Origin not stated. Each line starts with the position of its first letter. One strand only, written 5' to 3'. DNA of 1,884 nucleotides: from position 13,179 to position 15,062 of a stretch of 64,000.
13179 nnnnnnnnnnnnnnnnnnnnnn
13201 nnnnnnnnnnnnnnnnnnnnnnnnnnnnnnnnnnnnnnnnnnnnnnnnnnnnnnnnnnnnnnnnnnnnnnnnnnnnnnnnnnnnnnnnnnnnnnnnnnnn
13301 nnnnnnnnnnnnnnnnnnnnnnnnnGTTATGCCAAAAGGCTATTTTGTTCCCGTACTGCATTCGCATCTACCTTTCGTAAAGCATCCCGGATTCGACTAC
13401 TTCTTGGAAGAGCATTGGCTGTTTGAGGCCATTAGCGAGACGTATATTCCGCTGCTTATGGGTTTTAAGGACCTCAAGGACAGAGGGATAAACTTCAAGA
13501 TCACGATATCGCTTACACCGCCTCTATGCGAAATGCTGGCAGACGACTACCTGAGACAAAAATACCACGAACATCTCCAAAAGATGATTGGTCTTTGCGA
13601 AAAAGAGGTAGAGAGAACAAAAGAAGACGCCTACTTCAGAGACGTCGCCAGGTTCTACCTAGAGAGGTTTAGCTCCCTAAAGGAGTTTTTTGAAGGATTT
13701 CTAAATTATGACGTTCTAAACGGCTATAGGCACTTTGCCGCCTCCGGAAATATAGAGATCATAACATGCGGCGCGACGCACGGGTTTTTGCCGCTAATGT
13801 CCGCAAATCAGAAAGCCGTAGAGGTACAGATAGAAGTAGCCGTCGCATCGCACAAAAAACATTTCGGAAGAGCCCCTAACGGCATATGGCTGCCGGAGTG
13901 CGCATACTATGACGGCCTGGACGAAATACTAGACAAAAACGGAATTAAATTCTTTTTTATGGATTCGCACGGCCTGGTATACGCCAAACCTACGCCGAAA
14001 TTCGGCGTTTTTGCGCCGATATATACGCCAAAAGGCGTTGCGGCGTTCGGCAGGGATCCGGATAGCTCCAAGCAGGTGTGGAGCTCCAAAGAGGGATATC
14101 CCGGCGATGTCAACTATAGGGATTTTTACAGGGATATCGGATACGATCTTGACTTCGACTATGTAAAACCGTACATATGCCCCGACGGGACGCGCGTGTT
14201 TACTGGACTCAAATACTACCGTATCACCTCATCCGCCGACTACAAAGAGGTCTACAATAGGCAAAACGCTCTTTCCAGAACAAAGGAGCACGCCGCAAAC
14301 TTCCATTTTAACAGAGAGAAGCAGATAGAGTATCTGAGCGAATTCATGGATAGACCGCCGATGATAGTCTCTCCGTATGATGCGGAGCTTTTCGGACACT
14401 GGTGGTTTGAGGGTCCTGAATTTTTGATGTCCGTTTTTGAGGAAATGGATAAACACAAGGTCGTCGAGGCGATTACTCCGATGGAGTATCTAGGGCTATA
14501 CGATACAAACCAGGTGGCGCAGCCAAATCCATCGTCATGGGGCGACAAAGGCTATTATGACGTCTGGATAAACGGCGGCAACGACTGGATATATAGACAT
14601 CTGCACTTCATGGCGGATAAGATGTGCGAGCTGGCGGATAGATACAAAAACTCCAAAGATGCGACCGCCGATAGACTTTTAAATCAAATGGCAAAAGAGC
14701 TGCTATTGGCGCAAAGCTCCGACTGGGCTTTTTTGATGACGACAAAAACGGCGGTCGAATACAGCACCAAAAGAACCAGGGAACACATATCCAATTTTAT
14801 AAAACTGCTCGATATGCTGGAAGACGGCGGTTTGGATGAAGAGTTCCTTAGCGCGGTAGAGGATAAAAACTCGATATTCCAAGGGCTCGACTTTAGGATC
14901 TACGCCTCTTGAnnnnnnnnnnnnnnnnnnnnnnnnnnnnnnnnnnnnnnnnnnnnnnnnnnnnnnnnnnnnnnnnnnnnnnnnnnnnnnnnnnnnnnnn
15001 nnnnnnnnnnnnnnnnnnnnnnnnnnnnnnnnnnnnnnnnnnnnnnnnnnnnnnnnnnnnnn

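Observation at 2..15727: GH57-only alpha-glucan cluster co-oriented with substrate-level ATP and NADH-oxidation genes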

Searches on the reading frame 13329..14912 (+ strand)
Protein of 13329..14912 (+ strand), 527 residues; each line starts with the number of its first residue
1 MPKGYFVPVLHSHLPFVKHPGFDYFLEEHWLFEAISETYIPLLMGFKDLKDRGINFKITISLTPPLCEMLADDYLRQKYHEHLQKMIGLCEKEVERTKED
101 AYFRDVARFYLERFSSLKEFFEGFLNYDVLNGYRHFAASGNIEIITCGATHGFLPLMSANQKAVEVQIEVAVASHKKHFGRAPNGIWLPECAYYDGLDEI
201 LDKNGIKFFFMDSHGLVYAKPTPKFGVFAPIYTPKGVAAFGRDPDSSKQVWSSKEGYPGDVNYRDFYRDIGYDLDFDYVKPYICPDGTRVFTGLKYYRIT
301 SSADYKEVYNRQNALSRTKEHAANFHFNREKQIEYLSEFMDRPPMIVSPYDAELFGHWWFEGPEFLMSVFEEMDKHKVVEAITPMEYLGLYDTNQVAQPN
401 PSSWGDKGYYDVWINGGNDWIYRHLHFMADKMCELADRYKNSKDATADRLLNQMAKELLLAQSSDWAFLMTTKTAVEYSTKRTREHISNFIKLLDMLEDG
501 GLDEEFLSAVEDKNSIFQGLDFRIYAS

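Call 3: search_protein_families(library=pfam, proteins=[window:13329-14912:+])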
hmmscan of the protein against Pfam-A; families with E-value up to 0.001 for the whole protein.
window:13329-14912:+ (527 aa): 2 families
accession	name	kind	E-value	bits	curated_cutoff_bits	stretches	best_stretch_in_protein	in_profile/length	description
PF03065.20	Glyco_hydro_57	-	1.7e-39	136.3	21.2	1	9-393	3-284/291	Glycosyl hydrolase family 57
PF09210.16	BE_C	-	4.2e-34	117.4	25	1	424-525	1-101/101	1,4-alpha-glucan branching enzyme, C-terminal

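Call 4: search_protein_families(library=ncbifam, proteins=[window:13329-14912:+])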
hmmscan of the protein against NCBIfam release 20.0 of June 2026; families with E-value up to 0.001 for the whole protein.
window:13329-14912:+ (527 aa): 2 families
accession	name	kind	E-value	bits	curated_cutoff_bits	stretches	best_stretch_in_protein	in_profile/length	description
NF041133.1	branch_enz_Thcocales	equivalog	2.2e-109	366.5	1000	1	4-526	1-534/553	1,4-alpha-glucan branching protein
NF041566.1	branchenz_Thermus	equivalog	5e-88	296.1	920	1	6-525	3-526/527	1,4-alpha-glucan branching protein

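Call 10: find_related_loci(query=window:13329-14912:+, collection=genome_contigs, flank=10000)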
Query window:13329-14912:+ (527 aa) in genome_contigs; peptide patterns used: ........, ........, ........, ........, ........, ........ (x = any residue, [..] = any of these).
176 stretches matched a pattern; 122 encode a relative of the query (tblastn E <= 1e-3); the best 80 are kept; 80 distinct loci.
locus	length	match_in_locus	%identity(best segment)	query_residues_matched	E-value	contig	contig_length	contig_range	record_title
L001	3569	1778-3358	97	1-527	0e+0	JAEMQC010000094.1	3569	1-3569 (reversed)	MAG: Campylobacteraceae bacterium isolate 2016_B01_C_14 c_000000002468, whole genome shotgun sequence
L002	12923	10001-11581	85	1-527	0e+0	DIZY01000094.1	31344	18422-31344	MAG TPA_asm: Helicobacteraceae bacterium UBA6016 UBA6016_contig_4903, whole genome shotgun sequence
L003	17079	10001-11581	84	1-527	0e+0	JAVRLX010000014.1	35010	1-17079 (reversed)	MAG: Campylobacterales bacterium isolate TVZ.SD19.47 Campylobacterota_1_MX5.22_207_35011_12.079664, whole genome shotgun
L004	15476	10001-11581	83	1-527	0e+0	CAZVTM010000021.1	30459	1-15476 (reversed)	MAG TPA_asm: uncultured Helicobacter sp. isolate SRP290908_co2_63 genome assembly, contig: NODE_1835_length_30459_cov_4.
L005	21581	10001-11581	84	1-527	0e+0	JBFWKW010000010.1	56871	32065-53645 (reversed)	MAG: Campylobacterales bacterium isolate CA_2019_NHSR_51 NODE_1401_length_56871_cov_5.609633_NHSR, whole genome shotgun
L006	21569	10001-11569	82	1-523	0e+0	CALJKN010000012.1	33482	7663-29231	MAG TPA_asm: uncultured Helicobacteraceae bacterium isolate SRR6231178_bin.58_CONCOCT_v1.1_MAG genome assembly, contig:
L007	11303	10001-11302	85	1-434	0e+0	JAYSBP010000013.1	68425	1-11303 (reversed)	MAG: Campylobacterales bacterium isolate XM6_XAHMGE1bin.24 NODE_267_length_68425_cov_2.776377, whole genome shotgun sequ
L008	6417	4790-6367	67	1-526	0e+0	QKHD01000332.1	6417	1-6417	MAG: Helicobacteraceae bacterium isolate SZUA-545 scaffold_54104, whole genome shotgun sequence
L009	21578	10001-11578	68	1-526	0e+0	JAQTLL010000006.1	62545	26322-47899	MAG: Sulfuricurvum sp. isolate STA_16 NODE_919_length_62545_cov_274.457897_Sandtown_A, whole genome shotgun sequence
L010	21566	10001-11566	67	4-525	0e+0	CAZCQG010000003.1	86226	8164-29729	MAG TPA_asm: uncultured Campylobacterales bacterium isolate SRP304446_co1_130 genome assembly, contig: NODE_144_length_8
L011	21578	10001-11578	66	1-526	0e+0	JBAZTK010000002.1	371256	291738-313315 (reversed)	MAG: Sulfuricurvum sp. isolate SO_2017_GW1_200 NODE_195_length_371256_cov_4.056722_OW334_2017, whole genome shotgun sequ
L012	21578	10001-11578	66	1-527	0e+0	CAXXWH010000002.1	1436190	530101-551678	MAG: Arcobacteraceae bacterium isolate d6877105-9270-4983-b0c3-e7158424d13a genome assembly, contig: contig_2, whole gen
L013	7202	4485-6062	66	3-526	0e+0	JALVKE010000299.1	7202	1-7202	MAG: Persephonella sp. isolate A1_metabat2_scaf2bin.131 A1_NODE_8070_length_7202_cov_5.844382, whole genome shotgun sequ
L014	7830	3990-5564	66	3-525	0e+0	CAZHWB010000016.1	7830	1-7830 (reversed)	MAG TPA_asm: uncultured Aquificales bacterium isolate binchicken_co219_261 genome assembly, contig: k141_998374, whole g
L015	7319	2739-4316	66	1-527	0e+0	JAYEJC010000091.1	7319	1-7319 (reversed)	MAG: Campylobacterota bacterium isolate MAG174 MAG174_91, whole genome shotgun sequence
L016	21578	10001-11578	67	1-526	0e+0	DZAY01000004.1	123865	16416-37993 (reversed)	MAG TPA_asm: Helicobacter cetorum isolate SulCav_PC08_66_28_13 SulCav_PC08-66_33_length_123865_cov_8.377958, whole genom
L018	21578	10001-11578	66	1-526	0e+0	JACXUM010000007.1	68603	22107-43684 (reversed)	MAG: Campylobacterales bacterium isolate AP10.001 scaffold_6, whole genome shotgun sequence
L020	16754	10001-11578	64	3-526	0e+0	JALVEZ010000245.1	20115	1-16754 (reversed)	MAG: Hydrogenothermaceae bacterium isolate 134-614_metabat2_scaf2bin.138 134-614_scaffold_905_c1, whole genome shotgun s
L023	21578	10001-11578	65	1-527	0e+0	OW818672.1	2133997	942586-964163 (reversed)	metagenome genome assembly, chromosome: 1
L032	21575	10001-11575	65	1-525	0e+0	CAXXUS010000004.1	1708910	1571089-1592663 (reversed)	MAG: Arcobacteraceae bacterium isolate 14eb39f1-fa00-480d-8321-37262f8b6e2f genome assembly, contig: contig_4, whole gen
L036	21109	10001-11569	63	3-525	0e+0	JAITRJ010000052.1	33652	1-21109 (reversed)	MAG: Helicobacteraceae bacterium isolate Roe453_bin2 k119_741166, whole genome shotgun sequence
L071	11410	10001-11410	66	1-470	0e+0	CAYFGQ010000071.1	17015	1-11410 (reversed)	MAG TPA_asm: uncultured Arcobacteraceae bacterium isolate ERP003628_co2_60 genome assembly, contig: NODE_2454_length_170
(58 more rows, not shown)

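Call 16: search_protein_families(library=pfam, proteins=[L009:7963-9372:+, L009:12385-14067:+, L009:14368-17970:+, L023:3111-5729:+, L023:5742-7160:+, L023:7936-9582:+, L023:11683-12801:+, L020:7757-9184:+, L020:13223-14929:+, L020:4207-4692:+])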
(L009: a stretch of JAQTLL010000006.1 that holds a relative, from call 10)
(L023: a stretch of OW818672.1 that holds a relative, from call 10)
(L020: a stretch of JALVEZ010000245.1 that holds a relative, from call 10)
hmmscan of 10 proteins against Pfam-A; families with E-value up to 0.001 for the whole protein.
L009:7963-9372:+ (469 aa): 5 families
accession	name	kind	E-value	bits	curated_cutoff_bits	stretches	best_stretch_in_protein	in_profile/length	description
PF08323.17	Glyco_transf_5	-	2.3e-72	244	22.7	1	2-227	1-238/239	Starch synthase catalytic domain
PF13692.12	Glyco_trans_1_4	-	4e-12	47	27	1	284-398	2-118/142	Glycosyl transferases group 1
PF00534.26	Glycos_transf_1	-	3.9e-11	43.2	26.4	1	279-399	11-135/172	Glycosyl transferases group 1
PF13439.12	Glyco_transf_4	-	1.5e-06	28.8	28.5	1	72-210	22-145/170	Glycosyltransferase Family 4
PF13579.12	Glyco_trans_4_4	-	0.00019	22.2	29.7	1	119-160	68-107/158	Glycosyl transferase 4-like domain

L009:12385-14067:+ (560 aa): 2 families
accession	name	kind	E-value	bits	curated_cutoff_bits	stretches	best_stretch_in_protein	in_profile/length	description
PF00343.26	Phosphorylase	-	5.5e-16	58.4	27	1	316-475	403-580/713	Carbohydrate phosphorylase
PF11897.13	DUF3417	-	0.00038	21.3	25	0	22-42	89-109/109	Protein of unknown function (DUF3417)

L009:14368-17970:+ (1200 aa): 9 families
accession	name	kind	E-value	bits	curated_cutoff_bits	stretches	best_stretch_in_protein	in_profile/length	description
PF00563.25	EAL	-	7.4e-69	232.1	31.3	1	944-1179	2-236/236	EAL domain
PF13426.13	PAS_9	-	1.1e-60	202.8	27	6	29-127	6-102/103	PAS domain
PF00989.32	PAS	-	2.7e-49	166.3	22.6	4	15-126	2-113/113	PAS fold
PF00990.26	GGDEF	-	5.3e-48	163.3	23.8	1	766-924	1-161/161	Diguanylate cyclase, GGDEF domain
PF08448.16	PAS_4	-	2.1e-44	150.7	23.1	5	147-259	1-109/110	PAS fold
PF08447.18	PAS_3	-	7.6e-37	125.9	25.6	3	37-123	2-89/89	PAS fold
PF13188.13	PAS_8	-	5.1e-29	99.6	21.8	2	646-686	2-45/65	PAS domain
PF12860.13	PAS_7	-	1.1e-07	32.4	27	0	655-759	5-114/115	PAS fold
PF24820.1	Diguanyl_cycl_sensor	-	9.6e-07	29.2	28.1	0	155-185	10-40/109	Diguanylate cyclase-like sensor domain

L023:3111-5729:+ (872 aa): 5 families
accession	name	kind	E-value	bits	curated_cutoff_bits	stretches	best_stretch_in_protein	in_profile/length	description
PF03065.20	Glyco_hydro_57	-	6.4e-58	196.8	21.2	1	6-409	2-281/291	Glycosyl hydrolase family 57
PF01087.27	GalP_UDP_transf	-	3.2e-11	44.4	22.1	1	545-714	10-184/184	Galactose-1-phosphate uridyl transferase, N-terminal domain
PF16268.10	DUF4921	-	3.6e-09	36.5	28.5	1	661-868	198-392/425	Domain of unknown function (DUF4921)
PF02744.22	GalP_UDP_tr_C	-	5.3e-07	29.9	29.2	1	722-823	3-105/165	Galactose-1-phosphate uridyl transferase, C-terminal domain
PF16285.10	DUF4931_N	-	1.4e-06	28.9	24.1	1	643-710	54-121/124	Domain of unknown function (DUF4931) N-terminal domain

L023:5742-7160:+ (472 aa): 4 families
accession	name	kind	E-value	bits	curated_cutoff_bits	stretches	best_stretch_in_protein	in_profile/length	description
PF08323.17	Glyco_transf_5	-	7.3e-68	229.3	22.7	1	2-233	1-237/239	Starch synthase catalytic domain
PF00534.26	Glycos_transf_1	-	1.2e-12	48.1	26.4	1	283-451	8-170/172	Glycosyl transferases group 1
PF13692.12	Glyco_trans_1_4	-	1.7e-10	41.7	27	1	291-403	2-116/142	Glycosyl transferases group 1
PF13439.12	Glyco_transf_4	-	5.9e-05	23.6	28.5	1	109-171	54-109/170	Glycosyltransferase Family 4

L023:7936-9582:+ (548 aa): 1 family
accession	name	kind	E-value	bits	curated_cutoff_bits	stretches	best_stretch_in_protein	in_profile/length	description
PF00343.26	Phosphorylase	-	1.6e-18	66.8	27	1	277-464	376-581/713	Carbohydrate phosphorylase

L023:11683-12801:+ (372 aa): 1 family
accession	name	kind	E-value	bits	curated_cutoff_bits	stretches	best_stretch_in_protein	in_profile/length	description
PF01702.25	TGT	-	3.5e-154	513.6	26.3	1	11-371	2-355/357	Queuine tRNA-ribosyltransferase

L020:7757-9184:+ (475 aa): 4 families
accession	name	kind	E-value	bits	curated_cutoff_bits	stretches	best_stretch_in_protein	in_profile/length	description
PF08323.17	Glyco_transf_5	-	2e-83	280.2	22.7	1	2-236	1-239/239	Starch synthase catalytic domain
PF00534.26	Glycos_transf_1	-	1.3e-14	54.6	26.4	1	282-430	6-154/172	Glycosyl transferases group 1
PF13692.12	Glyco_trans_1_4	-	1.6e-14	54.8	27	1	292-430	2-138/142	Glycosyl transferases group 1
PF13439.12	Glyco_transf_4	-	0.00047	20.7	28.5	0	127-222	70-149/170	Glycosyltransferase Family 4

L020:13223-14929:+ (568 aa): 4 families
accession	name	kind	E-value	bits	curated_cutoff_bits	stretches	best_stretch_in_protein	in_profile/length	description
PF00176.29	SNF2-rel_dom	-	4.4e-42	144.6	24.9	1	111-383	1-289/290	SNF2-related domain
PF00271.37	Helicase_C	-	4.3e-21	75.7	23.5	1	391-505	3-110/110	Helicase conserved C-terminal domain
PF04851.21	ResIII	-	3e-14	53.7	22.5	1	107-265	3-162/164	Type III restriction enzyme, res subunit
PF00270.35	DEAD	-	1.9e-09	37.9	26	1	110-266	2-161/167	DEAD/DEAH box helicase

L020:4207-4692:+ (161 aa): 1 family
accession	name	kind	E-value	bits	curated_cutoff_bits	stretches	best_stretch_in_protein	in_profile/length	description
PF10947.13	DUF2628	-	0.00089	20.1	23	0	28-77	9-58/93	Protein of unknown function (DUF2628)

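Call 26: search_solved_structures(query=window:13329-14912:+, max_evalue=0.00001, show_alignments=2)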
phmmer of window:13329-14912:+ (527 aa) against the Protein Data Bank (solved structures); distinct sequences matched with E-value up to 0.00001: 5.
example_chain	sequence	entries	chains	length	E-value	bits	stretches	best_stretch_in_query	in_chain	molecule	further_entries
2b5d_X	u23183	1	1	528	3.4e-173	580.6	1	4-526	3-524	alpha-Amylase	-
5wu7_A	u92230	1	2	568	9.9e-94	318.3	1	3-522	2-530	Uncharacterized protein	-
3n8t_A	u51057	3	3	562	8.1e-87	295.5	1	3-519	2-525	alpha-amylase, GH57 family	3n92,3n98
1ufa_A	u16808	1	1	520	1.2e-63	219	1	6-525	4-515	TT1467 protein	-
3p0b_A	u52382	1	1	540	1.3e-63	218.9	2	192-525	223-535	TT1467 protein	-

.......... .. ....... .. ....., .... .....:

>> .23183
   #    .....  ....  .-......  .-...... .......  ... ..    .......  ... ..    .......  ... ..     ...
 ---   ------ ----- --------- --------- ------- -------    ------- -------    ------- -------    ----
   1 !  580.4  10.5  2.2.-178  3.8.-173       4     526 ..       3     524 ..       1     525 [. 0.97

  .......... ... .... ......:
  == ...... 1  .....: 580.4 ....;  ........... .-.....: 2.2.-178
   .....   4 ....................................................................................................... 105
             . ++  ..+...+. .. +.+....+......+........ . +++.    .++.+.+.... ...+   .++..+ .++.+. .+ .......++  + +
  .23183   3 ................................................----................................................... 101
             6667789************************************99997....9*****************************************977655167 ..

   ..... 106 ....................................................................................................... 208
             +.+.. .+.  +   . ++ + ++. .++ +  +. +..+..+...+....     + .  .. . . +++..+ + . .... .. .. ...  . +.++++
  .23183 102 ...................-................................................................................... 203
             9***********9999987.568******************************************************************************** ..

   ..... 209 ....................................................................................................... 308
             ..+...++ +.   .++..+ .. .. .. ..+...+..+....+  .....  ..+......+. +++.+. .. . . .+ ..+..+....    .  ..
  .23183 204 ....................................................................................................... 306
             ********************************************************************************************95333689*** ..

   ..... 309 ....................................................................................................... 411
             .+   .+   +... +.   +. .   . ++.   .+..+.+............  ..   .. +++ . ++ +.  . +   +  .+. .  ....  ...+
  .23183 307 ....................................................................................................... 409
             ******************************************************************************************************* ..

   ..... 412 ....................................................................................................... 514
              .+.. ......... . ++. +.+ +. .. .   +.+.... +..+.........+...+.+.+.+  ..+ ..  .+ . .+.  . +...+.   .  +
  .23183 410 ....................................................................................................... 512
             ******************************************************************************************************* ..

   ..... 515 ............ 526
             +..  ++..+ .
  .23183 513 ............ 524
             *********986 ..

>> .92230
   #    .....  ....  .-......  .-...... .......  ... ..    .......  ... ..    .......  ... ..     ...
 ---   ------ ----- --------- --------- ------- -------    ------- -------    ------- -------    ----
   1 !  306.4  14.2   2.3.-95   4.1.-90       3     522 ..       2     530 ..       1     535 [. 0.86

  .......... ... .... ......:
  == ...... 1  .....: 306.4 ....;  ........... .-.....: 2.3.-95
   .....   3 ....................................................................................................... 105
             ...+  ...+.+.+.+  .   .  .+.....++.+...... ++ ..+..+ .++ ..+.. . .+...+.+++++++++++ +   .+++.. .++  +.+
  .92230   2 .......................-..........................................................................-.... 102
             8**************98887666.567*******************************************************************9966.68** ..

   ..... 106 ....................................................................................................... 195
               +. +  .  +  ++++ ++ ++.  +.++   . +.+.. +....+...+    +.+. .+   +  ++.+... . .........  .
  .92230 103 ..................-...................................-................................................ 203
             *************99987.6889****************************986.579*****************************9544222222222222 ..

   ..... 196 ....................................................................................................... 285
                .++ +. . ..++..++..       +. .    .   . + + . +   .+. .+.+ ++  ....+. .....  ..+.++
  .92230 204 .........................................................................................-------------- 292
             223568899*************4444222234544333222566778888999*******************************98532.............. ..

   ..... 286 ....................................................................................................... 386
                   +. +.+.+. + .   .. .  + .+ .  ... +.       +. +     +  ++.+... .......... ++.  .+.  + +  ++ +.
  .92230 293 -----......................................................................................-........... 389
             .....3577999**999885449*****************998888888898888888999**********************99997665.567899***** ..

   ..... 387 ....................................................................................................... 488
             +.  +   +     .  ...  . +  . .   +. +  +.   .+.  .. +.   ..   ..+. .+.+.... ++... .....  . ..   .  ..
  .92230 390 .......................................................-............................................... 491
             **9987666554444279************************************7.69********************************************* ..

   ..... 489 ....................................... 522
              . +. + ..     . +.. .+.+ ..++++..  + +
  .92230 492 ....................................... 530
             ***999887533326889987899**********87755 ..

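Call 29: find_encoding_contigs(protein=window:13329-14912:+, flank=10000, max_places=6)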
Protein window:13329-14912:+ (527 aa): 1 contig read that carries it; 1 place shown.
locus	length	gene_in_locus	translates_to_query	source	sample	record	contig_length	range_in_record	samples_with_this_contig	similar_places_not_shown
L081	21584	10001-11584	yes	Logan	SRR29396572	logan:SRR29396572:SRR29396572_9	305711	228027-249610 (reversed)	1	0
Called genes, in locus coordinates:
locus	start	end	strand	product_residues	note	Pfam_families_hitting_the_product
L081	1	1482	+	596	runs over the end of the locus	PF00224:PK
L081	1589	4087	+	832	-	PF00483:NTP_transferase, PF12804:NTP_transf_3, PF00132:Hexapep (faint), PF25084:LbH_EIF2B, PF25087:GMPPB_C, PF02878:PGM_PMM_I, PF02879:PGM_PMM_II (weak)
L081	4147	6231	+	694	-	PF03065:Glyco_hydro_57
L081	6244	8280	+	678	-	PF01074:Glyco_hydro_38N (weak), PF03065:Glyco_hydro_57, PF09094:AmyA-A_glucT_m, PF09095:AmyA-gluTrfs_C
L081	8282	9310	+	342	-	PF01087:GalP_UDP_transf, PF16268:DUF4921 (faint), PF16285:DUF4931_N (weak), PF01230:HIT (faint), PF02744:GalP_UDP_tr_C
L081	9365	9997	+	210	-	PF16258:DUF4912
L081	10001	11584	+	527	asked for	PF03065:Glyco_hydro_57, PF09210:BE_C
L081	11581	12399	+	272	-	PF00480:ROK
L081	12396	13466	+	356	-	PF00149:Metallophos, PF12850:Metallophos_2 (weak)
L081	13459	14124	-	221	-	-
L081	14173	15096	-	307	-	PF03328:HpcH_HpaI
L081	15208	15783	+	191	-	PF00081:Sod_Fe_N, PF02777:Sod_Fe_C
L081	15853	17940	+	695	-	PF07715:Plug, PF00593:TonB_dep_Rec_b-barrel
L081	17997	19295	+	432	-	PF02321:OEP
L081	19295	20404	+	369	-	PF25917:BSH_RND (weak), PF25973:BSH_CzcB, PF00364:Biotin_lipoyl (faint), PF25984:BSH_YknX (faint)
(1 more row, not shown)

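Call 31: find_related_loci(query=A1, collection=genome_contigs, flank=3000)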
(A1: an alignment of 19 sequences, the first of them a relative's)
Query A1 (469 aa) in genome_contigs; peptide patterns used: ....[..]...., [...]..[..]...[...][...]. (x = any residue, [..] = any of these).
600 stretches matched a pattern (row limit reached: there are more); 600 encode a relative of the query (tblastn E <= 1e-3); the best 80 are kept; 80 distinct loci.
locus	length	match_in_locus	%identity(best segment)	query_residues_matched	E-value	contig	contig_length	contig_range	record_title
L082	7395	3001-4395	46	1-464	6e-133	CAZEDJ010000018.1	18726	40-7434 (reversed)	MAG TPA_asm: uncultured bacterium isolate SRP144503_co3_142 genome assembly, contig: NODE_546_length_18726_cov_37.879064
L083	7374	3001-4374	43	1-464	7e-116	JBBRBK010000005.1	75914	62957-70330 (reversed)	MAG: Campylobacterales bacterium isolate Co_metawrap_2339 Cmw_2339_k141_29547840_length_75914_cov_11.0000, whole genome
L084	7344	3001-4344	40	1-464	8e-106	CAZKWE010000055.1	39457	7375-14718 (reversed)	MAG TPA_asm: uncultured Campylobacteraceae bacterium isolate binchicken_co219_151 genome assembly, contig: k141_598809,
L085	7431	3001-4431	40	1-465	6e-104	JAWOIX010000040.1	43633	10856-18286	MAG: Pelovirga sp. isolate CWP5-2.bin.96 k191_456982, whole genome shotgun sequence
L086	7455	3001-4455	39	1-464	9e-100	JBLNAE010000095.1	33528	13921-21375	MAG: Ignavibacteriales bacterium isolate MAG185 PRJNA951521_bin43_renamed_94, whole genome shotgun sequence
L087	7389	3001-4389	38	1-464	7e-100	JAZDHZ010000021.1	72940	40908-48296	MAG: Candidatus Omnitrophota bacterium isolate MEGAHIT-group-0.379 k141_17452879, whole genome shotgun sequence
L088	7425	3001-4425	39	1-464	6e-100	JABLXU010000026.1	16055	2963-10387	MAG: Candidatus Omnitrophota bacterium isolate Ch114 contig26, whole genome shotgun sequence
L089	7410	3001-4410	37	1-465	5e-99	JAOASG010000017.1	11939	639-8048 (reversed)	MAG: Vallitalea sp. isolate McLGI.32 contig_10222, whole genome shotgun sequence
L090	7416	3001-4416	38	1-463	2e-98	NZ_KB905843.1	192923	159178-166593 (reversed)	Propionispira raffinosivorans DSM 20765 F606DRAFT_scaffold00005.5, whole genome shotgun sequence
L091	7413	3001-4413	39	1-464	3e-98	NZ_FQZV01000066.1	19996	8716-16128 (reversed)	Geosporobacter subterraneus DSM 17957, whole genome shotgun sequence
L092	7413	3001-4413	38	1-463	5e-98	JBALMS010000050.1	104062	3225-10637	Bacillus sp. JJ664 JJ-664_contig_51, whole genome shotgun sequence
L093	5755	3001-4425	37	1-463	8e-98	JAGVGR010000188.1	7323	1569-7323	MAG: bacterium isolate DeMMO2_8 c_000000070081, whole genome shotgun sequence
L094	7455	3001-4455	39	1-465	2e-97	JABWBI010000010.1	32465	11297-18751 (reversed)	MAG: Candidatus Sumerlaeia bacterium isolate MAG_26 scaffold_1188, whole genome shotgun sequence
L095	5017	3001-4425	38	1-464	4e-97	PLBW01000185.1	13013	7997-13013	MAG: Acidobacteriaceae bacterium isolate palsa_254 73.20111000_P3M.39_contig_3764, whole genome shotgun sequence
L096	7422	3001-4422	38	1-465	1e-96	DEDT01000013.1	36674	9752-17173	MAG TPA_asm: Selenomonadaceae bacterium UBA2897 UBA2897_contig_8278, whole genome shotgun sequence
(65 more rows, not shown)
